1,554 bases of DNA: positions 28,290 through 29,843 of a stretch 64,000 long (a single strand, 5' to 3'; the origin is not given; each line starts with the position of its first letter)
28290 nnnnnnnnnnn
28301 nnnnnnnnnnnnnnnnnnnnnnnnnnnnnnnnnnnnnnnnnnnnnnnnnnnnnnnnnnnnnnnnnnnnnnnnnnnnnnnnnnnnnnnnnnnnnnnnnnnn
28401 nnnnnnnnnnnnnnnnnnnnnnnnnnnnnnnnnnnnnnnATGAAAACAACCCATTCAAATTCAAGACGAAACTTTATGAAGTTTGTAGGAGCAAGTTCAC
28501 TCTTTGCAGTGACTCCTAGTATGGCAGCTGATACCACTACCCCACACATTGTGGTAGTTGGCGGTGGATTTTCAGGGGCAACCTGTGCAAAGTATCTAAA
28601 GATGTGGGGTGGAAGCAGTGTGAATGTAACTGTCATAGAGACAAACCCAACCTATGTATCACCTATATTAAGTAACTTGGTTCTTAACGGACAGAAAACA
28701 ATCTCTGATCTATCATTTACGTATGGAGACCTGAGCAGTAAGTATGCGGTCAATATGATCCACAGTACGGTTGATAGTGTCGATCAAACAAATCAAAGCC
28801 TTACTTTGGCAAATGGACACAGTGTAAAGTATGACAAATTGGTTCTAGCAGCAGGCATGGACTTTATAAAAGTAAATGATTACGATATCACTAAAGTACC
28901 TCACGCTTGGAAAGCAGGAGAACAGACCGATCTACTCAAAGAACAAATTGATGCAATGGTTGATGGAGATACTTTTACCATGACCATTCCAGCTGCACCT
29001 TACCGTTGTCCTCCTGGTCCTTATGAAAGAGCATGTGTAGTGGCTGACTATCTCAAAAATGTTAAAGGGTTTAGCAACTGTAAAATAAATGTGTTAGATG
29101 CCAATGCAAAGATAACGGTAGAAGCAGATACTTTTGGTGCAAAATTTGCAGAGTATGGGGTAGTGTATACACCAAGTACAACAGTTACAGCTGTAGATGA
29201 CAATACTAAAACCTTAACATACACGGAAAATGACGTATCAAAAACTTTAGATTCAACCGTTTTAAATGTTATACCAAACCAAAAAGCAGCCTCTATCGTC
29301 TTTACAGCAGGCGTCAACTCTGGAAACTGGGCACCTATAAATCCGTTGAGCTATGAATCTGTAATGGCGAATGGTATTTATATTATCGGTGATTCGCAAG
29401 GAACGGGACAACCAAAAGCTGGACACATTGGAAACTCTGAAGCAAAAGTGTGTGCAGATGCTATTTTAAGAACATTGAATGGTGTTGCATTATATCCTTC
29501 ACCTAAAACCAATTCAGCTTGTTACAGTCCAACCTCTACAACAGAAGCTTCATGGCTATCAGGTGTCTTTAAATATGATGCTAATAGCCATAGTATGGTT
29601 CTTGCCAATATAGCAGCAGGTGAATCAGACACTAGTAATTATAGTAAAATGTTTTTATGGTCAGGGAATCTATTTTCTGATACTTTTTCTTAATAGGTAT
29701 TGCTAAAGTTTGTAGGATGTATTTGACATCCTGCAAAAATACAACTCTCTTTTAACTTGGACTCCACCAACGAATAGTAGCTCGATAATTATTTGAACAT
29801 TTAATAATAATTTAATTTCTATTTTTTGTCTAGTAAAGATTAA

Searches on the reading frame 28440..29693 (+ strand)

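Call 8: search_protein_families(library=pfam, proteins=[window:28440-29693:+])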
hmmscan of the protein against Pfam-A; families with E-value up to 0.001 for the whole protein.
window:28440-29693:+ (417 aa): 6 families
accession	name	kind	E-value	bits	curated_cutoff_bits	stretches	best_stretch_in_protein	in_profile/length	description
PF21706.3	FCSD_central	-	1e-27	97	27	1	163-279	1-116/116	Sulfide dehydrogenase [flavocytochrome c] flavoprotein chain, central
PF07992.20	Pyr_redox_2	-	6.3e-17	62.4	26.1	1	36-141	2-110/291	Pyridine nucleotide-disulphide oxidoreductase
PF13454.12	NAD_binding_9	-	8.3e-06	26.3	21.8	0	38-71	1-35/155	FAD-NAD(P)-binding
PF00070.33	Pyr_redox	-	3.1e-05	24.8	22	1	36-71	1-33/82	Pyridine nucleotide-disulphide oxidoreductase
PF01266.30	DAO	-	5.7e-05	23.2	27.9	0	37-69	2-31/353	FAD dependent oxidoreductase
PF13450.12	NAD_binding_8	-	7.3e-05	23.4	21.9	1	39-70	1-29/68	NAD(P)-binding Rossmann-like domain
